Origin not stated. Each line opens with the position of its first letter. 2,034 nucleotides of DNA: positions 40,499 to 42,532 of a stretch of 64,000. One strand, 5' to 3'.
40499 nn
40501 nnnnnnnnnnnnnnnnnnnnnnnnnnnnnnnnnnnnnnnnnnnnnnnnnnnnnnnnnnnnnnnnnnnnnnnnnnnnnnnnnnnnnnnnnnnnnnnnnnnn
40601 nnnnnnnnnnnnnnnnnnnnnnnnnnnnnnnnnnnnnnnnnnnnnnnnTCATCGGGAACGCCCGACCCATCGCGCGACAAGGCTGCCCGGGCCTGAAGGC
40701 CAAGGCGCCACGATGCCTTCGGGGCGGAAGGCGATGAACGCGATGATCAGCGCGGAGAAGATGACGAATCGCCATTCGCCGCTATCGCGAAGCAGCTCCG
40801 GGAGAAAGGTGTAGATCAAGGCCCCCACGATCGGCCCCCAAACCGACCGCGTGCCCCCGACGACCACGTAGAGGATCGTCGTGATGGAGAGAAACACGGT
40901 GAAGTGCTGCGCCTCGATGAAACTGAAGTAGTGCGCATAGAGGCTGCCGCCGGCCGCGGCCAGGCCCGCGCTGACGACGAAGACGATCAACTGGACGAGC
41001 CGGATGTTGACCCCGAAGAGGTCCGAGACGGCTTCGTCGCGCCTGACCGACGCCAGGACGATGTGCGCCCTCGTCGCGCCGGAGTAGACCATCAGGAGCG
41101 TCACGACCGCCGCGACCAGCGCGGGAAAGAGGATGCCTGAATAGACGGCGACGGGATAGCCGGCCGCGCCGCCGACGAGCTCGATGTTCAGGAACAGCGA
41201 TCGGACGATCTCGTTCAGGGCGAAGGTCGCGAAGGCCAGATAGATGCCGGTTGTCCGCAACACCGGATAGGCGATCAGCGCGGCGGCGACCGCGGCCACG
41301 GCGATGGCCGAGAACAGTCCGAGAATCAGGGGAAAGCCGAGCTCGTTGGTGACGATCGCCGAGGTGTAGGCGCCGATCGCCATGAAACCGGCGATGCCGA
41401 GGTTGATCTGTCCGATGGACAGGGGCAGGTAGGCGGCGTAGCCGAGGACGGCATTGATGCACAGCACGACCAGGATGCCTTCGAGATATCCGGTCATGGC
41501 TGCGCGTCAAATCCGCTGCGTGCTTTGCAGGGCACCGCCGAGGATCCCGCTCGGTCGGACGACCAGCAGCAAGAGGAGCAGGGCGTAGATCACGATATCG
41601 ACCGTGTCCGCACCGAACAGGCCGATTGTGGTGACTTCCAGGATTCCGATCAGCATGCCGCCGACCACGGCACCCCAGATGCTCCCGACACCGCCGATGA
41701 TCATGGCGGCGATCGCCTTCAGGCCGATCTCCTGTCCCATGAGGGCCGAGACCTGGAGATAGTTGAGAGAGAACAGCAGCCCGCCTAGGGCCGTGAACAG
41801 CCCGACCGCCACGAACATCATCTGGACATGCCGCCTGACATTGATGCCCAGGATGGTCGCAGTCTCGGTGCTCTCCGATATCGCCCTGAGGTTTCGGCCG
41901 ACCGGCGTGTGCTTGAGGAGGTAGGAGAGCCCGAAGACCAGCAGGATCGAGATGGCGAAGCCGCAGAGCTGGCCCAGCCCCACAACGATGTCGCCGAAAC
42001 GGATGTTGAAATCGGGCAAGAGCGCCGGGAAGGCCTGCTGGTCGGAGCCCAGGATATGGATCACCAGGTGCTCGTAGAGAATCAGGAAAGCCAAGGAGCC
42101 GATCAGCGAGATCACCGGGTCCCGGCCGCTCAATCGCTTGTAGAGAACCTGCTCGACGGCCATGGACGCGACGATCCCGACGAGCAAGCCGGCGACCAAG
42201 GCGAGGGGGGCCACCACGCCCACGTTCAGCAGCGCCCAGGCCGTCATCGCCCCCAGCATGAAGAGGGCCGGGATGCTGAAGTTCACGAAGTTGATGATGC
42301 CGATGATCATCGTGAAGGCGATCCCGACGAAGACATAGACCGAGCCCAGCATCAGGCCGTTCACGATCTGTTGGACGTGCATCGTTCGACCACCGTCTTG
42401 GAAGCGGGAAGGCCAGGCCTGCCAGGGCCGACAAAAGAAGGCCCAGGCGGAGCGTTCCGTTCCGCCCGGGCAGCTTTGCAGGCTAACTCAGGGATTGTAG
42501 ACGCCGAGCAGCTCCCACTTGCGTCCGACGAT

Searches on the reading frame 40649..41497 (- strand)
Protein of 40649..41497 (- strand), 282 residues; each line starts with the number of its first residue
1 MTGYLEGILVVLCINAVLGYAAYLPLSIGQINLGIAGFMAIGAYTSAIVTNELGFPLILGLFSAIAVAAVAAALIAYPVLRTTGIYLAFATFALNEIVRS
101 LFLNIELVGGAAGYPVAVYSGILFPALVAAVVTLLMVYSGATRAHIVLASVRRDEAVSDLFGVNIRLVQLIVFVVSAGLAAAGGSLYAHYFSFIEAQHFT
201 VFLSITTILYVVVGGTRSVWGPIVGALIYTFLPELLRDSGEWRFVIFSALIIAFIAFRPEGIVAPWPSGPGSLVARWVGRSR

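Call 92: search_protein_families(library=pfam, proteins=[window:40649-41497:-], max_evalue=0.0001)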
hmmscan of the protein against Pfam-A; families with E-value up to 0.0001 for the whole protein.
window:40649-41497:- (282 aa): 1 family
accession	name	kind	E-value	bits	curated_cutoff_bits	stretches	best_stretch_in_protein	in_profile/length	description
PF02653.21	BPD_transp_2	-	1.9e-25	90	26.8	1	5-253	2-267/269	Branched-chain amino acid transport system / permease component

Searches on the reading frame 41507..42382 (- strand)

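Call 92: search_protein_families(library=pfam, proteins=[window:41507-42382:-], max_evalue=0.0001)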
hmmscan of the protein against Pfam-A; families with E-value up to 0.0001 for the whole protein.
window:41507-42382:- (291 aa): 1 family
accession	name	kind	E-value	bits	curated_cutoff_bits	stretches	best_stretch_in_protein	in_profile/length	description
PF02653.21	BPD_transp_2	-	9.6e-40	136.8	26.8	1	6-273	2-269/269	Branched-chain amino acid transport system / permease component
